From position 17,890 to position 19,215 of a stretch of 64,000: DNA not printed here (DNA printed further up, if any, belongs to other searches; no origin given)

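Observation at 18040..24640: Orphan seven-gene operon: five TadE/TadG-like pseudopilins plus two unknown polytopic membrane proteins, with no Flp pilin, ATPase, secretin or TadB/C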

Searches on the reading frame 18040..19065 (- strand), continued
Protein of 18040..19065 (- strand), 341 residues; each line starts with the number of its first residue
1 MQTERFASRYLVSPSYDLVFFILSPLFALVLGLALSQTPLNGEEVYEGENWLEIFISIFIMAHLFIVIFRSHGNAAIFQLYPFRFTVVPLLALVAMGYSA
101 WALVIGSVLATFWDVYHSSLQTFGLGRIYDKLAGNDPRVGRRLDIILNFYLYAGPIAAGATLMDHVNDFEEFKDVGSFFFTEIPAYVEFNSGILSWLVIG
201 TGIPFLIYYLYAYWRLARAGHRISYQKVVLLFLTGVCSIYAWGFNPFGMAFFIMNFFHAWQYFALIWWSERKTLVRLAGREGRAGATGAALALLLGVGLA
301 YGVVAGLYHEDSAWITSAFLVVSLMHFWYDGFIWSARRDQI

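Call 52: search_protein_families(library=pfam, max_evalue=0.01, proteins=[L012:9014-9733:+, L012:17495-19636:+, L012:11034-12446:-, L012:12964-13668:-, L020:7333-9690:+, L026:8250-9815:+, L032:12790-14097:+, L023:3186-3746:+, L014:6074-6670:+, L012:12443-12967:-])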
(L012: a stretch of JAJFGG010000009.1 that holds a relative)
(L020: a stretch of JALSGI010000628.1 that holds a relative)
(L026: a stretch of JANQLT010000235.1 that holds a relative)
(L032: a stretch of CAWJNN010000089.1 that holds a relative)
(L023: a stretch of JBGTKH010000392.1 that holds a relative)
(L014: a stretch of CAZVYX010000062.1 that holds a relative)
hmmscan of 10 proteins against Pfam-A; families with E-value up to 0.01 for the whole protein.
L012:9014-9733:+ (239 aa): 7 families
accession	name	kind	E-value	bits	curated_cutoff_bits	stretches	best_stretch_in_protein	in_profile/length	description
PF01738.24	DLH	-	3.9e-34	118.6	21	1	15-236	2-215/217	Dienelactone hydrolase family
PF08840.17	BAAT_C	-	4.2e-06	27.4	20.9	0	97-143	9-55/210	BAAT / Acyl-CoA thioester hydrolase C terminal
PF00326.27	Peptidase_S9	-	5.7e-06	26.4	22.6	0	88-129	42-83/213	Prolyl oligopeptidase family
PF12697.13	Abhydrolase_6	-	5.7e-05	24.3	26.3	1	87-152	46-103/217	Alpha/beta hydrolase family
PF07224.18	Chlorophyllase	-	0.00068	19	26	1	9-125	24-131/301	Chlorophyllase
PF00561.26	Abhydrolase_1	-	0.0041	17.3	25.8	1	87-143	48-102/245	alpha/beta hydrolase fold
PF02129.25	Peptidase_S15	-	0.0089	16.2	23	0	16-133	7-118/262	X-Pro dipeptidyl-peptidase (S15 family)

L012:17495-19636:+ (713 aa): 1 family
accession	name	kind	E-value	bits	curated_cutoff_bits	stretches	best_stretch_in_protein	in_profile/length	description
PF06808.19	DctM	-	1.2e-91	308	23.8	1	198-632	2-406/413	Tripartite ATP-independent periplasmic transporter, DctM component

L012:11034-12446:- (470 aa): 4 families
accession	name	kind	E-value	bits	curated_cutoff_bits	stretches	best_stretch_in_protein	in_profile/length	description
PF13400.11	Tad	-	7.2e-10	39.5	22.3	1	35-81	1-46/47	Putative Flp pilus-assembly TadE/G-like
PF00092.34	VWA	-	2e-05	25.3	23.8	0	160-211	2-50/174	von Willebrand factor type A domain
PF13519.12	VWA_2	-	0.00033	21.7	27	1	160-212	1-51/107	von Willebrand factor type A domain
PF07811.17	TadE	-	0.0051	17.4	22.9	1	35-76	1-42/43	TadE-like protein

L012:12964-13668:- (234 aa): 1 family
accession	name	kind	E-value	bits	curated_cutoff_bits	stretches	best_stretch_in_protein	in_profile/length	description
PF07811.17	TadE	-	1.3e-08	35.3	22.9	1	75-117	1-43/43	TadE-like protein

L020:7333-9690:+ (786 aa): 4 families
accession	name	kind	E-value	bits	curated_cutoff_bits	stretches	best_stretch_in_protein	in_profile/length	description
PF09977.15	Tad_C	-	3e-12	47.8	22.1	1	100-189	20-93/93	Putative Tad-like Flp pilus-assembly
PF00092.34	VWA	-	1.5e-08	35.5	23.8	1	591-744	34-152/174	von Willebrand factor type A domain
PF13400.11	Tad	-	5.1e-08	33.6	22.3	1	58-103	3-46/47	Putative Flp pilus-assembly TadE/G-like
PF13519.12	VWA_2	-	4.4e-06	27.7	27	1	576-676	22-106/107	von Willebrand factor type A domain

L026:8250-9815:+ (522 aa): 3 families
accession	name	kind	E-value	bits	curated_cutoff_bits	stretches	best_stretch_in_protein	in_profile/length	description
PF00092.34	VWA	-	3e-10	41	23.8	1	367-506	56-170/174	von Willebrand factor type A domain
PF13400.11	Tad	-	1.4e-07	32.2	22.3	1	48-94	1-46/47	Putative Flp pilus-assembly TadE/G-like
PF13519.12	VWA_2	-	1e-06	29.7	27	0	174-232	1-51/107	von Willebrand factor type A domain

L032:12790-14097:+ (436 aa): 6 families
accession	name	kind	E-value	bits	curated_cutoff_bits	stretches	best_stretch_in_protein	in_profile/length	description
PF00092.34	VWA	-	1.5e-10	42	23.8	1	295-403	55-159/174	von Willebrand factor type A domain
PF13400.11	Tad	-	6.2e-09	36.5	22.3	1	55-99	1-44/47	Putative Flp pilus-assembly TadE/G-like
PF09977.15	Tad_C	-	2e-08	35.6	22.1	1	112-191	15-93/93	Putative Tad-like Flp pilus-assembly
PF13519.12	VWA_2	-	2.8e-06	28.3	27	0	200-256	1-51/107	von Willebrand factor type A domain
PF13768.12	VWA_3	-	0.002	18.6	27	0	315-401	74-152/155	von Willebrand factor type A domain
PF05762.20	VWA_CoxE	-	0.0043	16.9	26.4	0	320-357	127-166/222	VWA domain containing CoxE-like protein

L023:3186-3746:+ (187 aa): 1 family
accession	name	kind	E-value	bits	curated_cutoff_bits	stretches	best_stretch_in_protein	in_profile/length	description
PF07811.17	TadE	-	4.5e-13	49.5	22.9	1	53-95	1-43/43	TadE-like protein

L014:6074-6670:+ (199 aa): 2 families
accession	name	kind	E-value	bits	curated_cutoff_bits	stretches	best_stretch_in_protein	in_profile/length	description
PF07811.17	TadE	-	5.4e-09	36.5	22.9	1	49-90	1-42/43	TadE-like protein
PF18462.6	DUF5612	-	0.0073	16.5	25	0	93-171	13-90/143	Domain of unknown function (DUF5612)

L012:12443-12967:- (174 aa): 1 family
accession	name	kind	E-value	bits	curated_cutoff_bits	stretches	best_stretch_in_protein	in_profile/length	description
PF07811.17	TadE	-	7.5e-07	29.6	22.9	1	14-55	1-42/43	TadE-like protein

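Call 55: search_protein_families(library=pfam, max_evalue=0.01, proteins=[L032:7886-9433:-, L023:4707-6443:-, L020:5709-7175:+, L020:3559-5709:-, L026:7028-7828:-, L026:7937-8323:+, L026:6572-6985:+, L032:5873-7162:+, L023:2541-3032:+, L032:14986-16050:-])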
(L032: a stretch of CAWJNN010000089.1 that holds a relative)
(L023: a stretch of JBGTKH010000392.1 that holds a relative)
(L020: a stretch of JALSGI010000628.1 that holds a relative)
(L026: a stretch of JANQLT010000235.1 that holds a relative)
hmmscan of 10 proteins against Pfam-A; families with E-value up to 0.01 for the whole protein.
L032:7886-9433:- (516 aa): 0 families

L023:4707-6443:- (579 aa): 0 families

L020:5709-7175:+ (489 aa): 5 families
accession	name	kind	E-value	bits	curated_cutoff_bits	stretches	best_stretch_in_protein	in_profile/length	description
PF00069.31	Pkinase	-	2.4e-55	188.2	31.7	1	113-366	1-258/263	Protein kinase domain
PF07714.23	PK_Tyr_Ser-Thr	-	2.3e-33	116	23.1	1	116-362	4-252/258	Protein tyrosine and serine/threonine kinase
PF03109.22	ABC1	-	1.3e-07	31.4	22.9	1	186-262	144-219/244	ABC1 atypical kinase-like domain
PF01636.29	APH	-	0.00012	22.3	23.2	1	212-247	150-187/239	Phosphotransferase enzyme family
PF17667.7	Pkinase_fungal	-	0.0031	16.7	24.1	1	215-283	291-365/387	Fungal protein kinase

L020:3559-5709:- (717 aa): 4 families
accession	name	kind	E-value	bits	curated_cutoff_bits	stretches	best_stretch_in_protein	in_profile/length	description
PF00587.30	tRNA-synt_2b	-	5.4e-48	163.8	29.3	1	376-590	5-179/179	tRNA synthetase class II core domain (G, H, P, S and T)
PF03129.25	HGTP_anticodon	-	3.9e-21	75.4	21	1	602-691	1-93/94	Anticodon binding domain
PF07973.19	tRNA_SAD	-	2.7e-14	53.3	24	1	223-271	2-44/44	Threonyl and Alanyl tRNA synthetase second additional domain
PF02824.27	TGS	-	6.8e-12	45.7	22.2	1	53-103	2-52/60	TGS domain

L026:7028-7828:- (267 aa): 0 families

L026:7937-8323:+ (129 aa): 0 families

L026:6572-6985:+ (138 aa): 0 families

L032:5873-7162:+ (430 aa): 2 families
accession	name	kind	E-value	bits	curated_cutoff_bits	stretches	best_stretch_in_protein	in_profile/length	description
PF02388.22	FemAB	-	6.7e-08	32.2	24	1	254-331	306-385/406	FemAB family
PF13480.13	Acetyltransf_6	-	6.8e-07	30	22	1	179-309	3-137/143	Acetyltransferase (GNAT) domain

L023:2541-3032:+ (164 aa): 1 family
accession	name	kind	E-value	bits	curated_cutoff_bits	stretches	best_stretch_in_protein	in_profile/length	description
PF07238.19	PilZ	-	0.0011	19.7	22.5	1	71-136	22-84/102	PilZ domain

L032:14986-16050:- (355 aa): 9 families
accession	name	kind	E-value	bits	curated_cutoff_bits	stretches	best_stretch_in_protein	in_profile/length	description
PF07992.20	Pyr_redox_2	-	1.4e-47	162.9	26.1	1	25-319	2-282/291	Pyridine nucleotide-disulphide oxidoreductase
PF00070.33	Pyr_redox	-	1.1e-14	55.1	22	1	167-245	1-79/82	Pyridine nucleotide-disulphide oxidoreductase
PF13454.12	NAD_binding_9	-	2e-08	34.8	21.8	0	219-266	113-154/155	FAD-NAD(P)-binding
PF13738.12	Pyr_redox_3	-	6.3e-07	29.4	30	1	85-311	89-305/305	Pyridine nucleotide-disulphide oxidoreductase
PF01266.30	DAO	-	1.2e-06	28.7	27.9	0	218-272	160-209/353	FAD dependent oxidoreductase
PF01593.30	Amino_oxidase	-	6.9e-06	26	19.8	0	214-266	212-256/443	Flavin containing amine oxidoreductase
PF03486.20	HI0933_like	-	1.2e-05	25.3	50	0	195-265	96-163/244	HI0933-like protein Rossmann domain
PF01262.27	AlaDh_PNT_C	-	0.00045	20.1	23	0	157-214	20-77/214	Alanine dehydrogenase/PNT, C-terminal domain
PF13241.12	NAD_binding_7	-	0.0022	19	22.1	0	25-59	9-40/104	Putative NAD(P)-binding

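Call 70: search_protein_representatives(alignment_id=A1)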
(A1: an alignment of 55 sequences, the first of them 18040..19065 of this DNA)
Query: 55 sequences, 359 profile positions. Proteins with E-value up to 0.001 (for the whole library): 1200; up to 1e-10: 716; up to 1e-30: 232. The best 150 are listed.
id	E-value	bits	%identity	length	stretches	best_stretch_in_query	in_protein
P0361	4.9e-142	489.7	-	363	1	8-359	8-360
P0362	5.0e-138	476.5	-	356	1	11-359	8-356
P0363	2.4e-133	461.1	-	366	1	18-359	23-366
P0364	1.7e-127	441.8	-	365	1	19-359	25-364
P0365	2.1e-126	438.3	-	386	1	18-359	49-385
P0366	2.4e-125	434.8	-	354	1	15-359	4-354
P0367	4.7e-125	433.8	-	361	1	17-359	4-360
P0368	1.2e-124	432.5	-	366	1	15-358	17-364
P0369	1.6e-123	428.7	-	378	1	17-359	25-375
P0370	2.2e-123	428.3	-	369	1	18-359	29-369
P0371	7.0e-123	426.6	-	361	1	12-359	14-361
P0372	8.3e-123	426.4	-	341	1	22-358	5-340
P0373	9.4e-123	426.2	-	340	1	19-359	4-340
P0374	1.2e-122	425.9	-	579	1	16-359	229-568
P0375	1.8e-122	425.3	-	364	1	10-354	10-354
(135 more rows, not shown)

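Call 73: find_encoding_contigs(protein=P0374, flank=8000, max_places=2)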
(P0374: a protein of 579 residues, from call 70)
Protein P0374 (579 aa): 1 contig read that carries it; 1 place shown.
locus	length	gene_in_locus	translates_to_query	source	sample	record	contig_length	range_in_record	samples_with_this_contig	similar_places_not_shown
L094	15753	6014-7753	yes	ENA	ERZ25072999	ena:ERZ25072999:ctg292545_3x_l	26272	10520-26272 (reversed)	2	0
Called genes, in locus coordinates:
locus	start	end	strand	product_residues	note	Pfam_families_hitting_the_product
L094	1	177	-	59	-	?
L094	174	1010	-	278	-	-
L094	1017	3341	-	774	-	PF12228:DUF3604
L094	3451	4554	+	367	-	PF05050:Methyltransf_21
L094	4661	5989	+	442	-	-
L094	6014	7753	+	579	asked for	-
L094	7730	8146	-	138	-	PF07045:DUF1330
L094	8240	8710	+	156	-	PF10604:Polyketide_cyc2, PF03364:Polyketide_cyc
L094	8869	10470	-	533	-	PF13620:CarboxypepD_reg (faint), PF13715:CarbopepD_reg_2 (faint), PF14686:fn3_3 (faint)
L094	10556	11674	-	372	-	-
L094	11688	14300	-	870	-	PF02861:Clp_N, PF00004:AAA (weak), PF13191:AAA_16, PF17871:AAA_lid_9, PF00004:AAA, PF07724:AAA_2, PF07728:AAA_5, PF10431:ClpB_D2-small, +6 more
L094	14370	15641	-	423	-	PF00158:Sigma54_activat, PF14532:Sigma54_activ_2, PF07728:AAA_5 (weak), PF25601:AAA_lid_14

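Call 76: search_protein_families(library=phrogs, proteins=[window:18040-19065:-], max_evalue=0.01)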
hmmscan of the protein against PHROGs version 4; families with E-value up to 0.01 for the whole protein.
window:18040-19065:- (341 aa): 0 families

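Call 77: search_protein_families(library=padloc, proteins=[window:18040-19065:-], max_evalue=0.01)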
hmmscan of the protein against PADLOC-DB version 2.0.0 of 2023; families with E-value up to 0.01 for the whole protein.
window:18040-19065:- (341 aa): 0 families

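Call 80: fold_search(model_id=the predicted structure, library=pdb)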
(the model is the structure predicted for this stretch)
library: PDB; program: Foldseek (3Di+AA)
matches with E <= 10: 287; with E <= 0.001: 0
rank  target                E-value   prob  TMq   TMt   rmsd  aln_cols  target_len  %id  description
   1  9gkk_C                3.9e-01  0.10  0.14  0.11  24.0       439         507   13  BetP heterotrimeric complex (released 2025-09-10)
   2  9a52_A                4.4e-01  0.10  0.13  0.11  21.4       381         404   14  Integrative model of YCSG-FABL by crosslinking MS and deep learning (released 2024-09-18)
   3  6cse_M                4.6e-01  0.11  0.14  0.12  23.6       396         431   13  Crystal structure of sodium/alanine symporter AgcS with L-alanine bound (released 2019-01-30)
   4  4k1c_B                4.6e-01  0.09  0.13  0.12  21.4       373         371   14  VCX1 Calcium/Proton Exchanger (released 2013-05-08)
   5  4m8j                  5.9e-01  0.10  0.17  0.13  24.8       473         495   14  Crystal structure of CaiT R262E bound to gamma-butyrobetaine (released 2013-10-09)
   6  9hko_B                6.1e-01  0.14  0.19  0.13  23.0       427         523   13  Downregulated closed state of BetP in complex with betaine (released 2025-12-17)
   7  9s35_A                6.3e-01  0.13  0.18  0.19  20.5       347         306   10  Cryo-EM structure of Candida albicans Vrg4 bound to an inhibitory nanobody. (released 2025-09-03)
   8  9i5z_A                6.3e-01  0.12  0.18  0.13  24.3       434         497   12  Upregulated state of BetP in potassium (released 2026-02-18)
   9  6raf_B                6.3e-01  0.11  0.15  0.10  23.6       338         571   15  Heterodimeric ABC exporter TmrAB in inward-facing narrow conformation under turnover conditions (released 2019-07-31)
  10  9i61_B                6.9e-01  0.18  0.21  0.16  21.4       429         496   13  Transient activated state of BetP in complex with betaine (released 2026-02-18)
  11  9hkm_C                7.2e-01  0.08  0.12  0.09  23.2       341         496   15  Transient activated state of BetP-M150E (released 2025-12-17)
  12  9i8u_A                7.5e-01  0.09  0.14  0.10  22.1       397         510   14  Upregulated state of BetP with Potassium in Amphipol A8-35 (released 2026-02-18)
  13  6cse_C                8.4e-01  0.11  0.18  0.15  23.4       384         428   14  Crystal structure of sodium/alanine symporter AgcS with L-alanine bound (released 2019-01-30)
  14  9i60_C                8.8e-01  0.13  0.18  0.14  19.2       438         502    9  Transient activated state of BetP (released 2026-02-18)
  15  8zxk_C                8.8e-01  0.09  0.16  0.12  25.9       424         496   12  Cryo-EM structure of trimethylamine transporter TmaT binding with TMA (released 2024-11-06)
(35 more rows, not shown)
